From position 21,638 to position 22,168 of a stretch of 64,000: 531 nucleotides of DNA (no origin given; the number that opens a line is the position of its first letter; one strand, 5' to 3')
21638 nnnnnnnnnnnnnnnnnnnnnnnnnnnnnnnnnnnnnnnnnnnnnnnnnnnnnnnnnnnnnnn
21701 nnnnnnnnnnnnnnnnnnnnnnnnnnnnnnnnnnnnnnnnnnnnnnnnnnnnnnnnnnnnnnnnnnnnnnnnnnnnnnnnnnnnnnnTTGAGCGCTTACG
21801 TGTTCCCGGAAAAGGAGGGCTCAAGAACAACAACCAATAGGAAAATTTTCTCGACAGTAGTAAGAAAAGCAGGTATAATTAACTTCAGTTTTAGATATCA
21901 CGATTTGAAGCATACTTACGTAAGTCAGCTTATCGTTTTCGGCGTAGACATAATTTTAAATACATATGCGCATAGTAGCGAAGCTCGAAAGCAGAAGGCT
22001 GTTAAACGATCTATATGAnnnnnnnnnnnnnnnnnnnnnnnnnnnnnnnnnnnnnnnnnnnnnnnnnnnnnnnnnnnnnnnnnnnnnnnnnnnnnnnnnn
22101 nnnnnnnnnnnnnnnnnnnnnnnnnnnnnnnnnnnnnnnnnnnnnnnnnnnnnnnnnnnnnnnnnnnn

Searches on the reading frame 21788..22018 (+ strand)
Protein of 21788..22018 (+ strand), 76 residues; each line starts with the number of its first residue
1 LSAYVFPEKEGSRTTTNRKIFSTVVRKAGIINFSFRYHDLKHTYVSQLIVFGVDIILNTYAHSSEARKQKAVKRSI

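Call 4: search_protein_families(library=pfam, proteins=[window:21788-22018:+], max_evalue=1)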
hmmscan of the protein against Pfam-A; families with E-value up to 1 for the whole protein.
window:21788-22018:+ (76 aa): 2 families
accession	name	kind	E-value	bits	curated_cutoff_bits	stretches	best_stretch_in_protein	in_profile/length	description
PF00589.27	Phage_integrase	-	0.0015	18.8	27.1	1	2-55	93-147/172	Phage integrase family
PF02171.23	Piwi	-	0.038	13.7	28.9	1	14-62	44-91/302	Piwi domain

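Call 5: search_protein_families(library=padloc, proteins=[window:21788-22018:+], max_evalue=1)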
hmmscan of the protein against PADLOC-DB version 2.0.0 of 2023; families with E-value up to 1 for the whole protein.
window:21788-22018:+ (76 aa): 0 families

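Call 6: search_protein_families(library=ncbifam, proteins=[window:21788-22018:+], max_evalue=1)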
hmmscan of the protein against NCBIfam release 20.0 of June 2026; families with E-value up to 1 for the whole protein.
window:21788-22018:+ (76 aa): 0 families

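Call 7: search_protein_families(library=phrogs, proteins=[window:21788-22018:+], max_evalue=1)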
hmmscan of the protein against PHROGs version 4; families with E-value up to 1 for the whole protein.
window:21788-22018:+ (76 aa): 6 families
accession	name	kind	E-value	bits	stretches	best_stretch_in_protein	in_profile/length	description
phrog_35951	-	unknown function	7.5e-06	27.3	1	15-56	3-42/97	-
phrog_1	-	integration and excision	2.3e-05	24.9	1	2-55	361-413/611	integrase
phrog_7685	-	integration and excision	0.011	16.2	1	14-55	160-201/240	integrase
phrog_25190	-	integration and excision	0.18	13.2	1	2-55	20-67/109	integrase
phrog_18894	-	unknown function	0.25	10.8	1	2-63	106-165/521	-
phrog_12978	-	unknown function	0.27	12.4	1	7-70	20-82/109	-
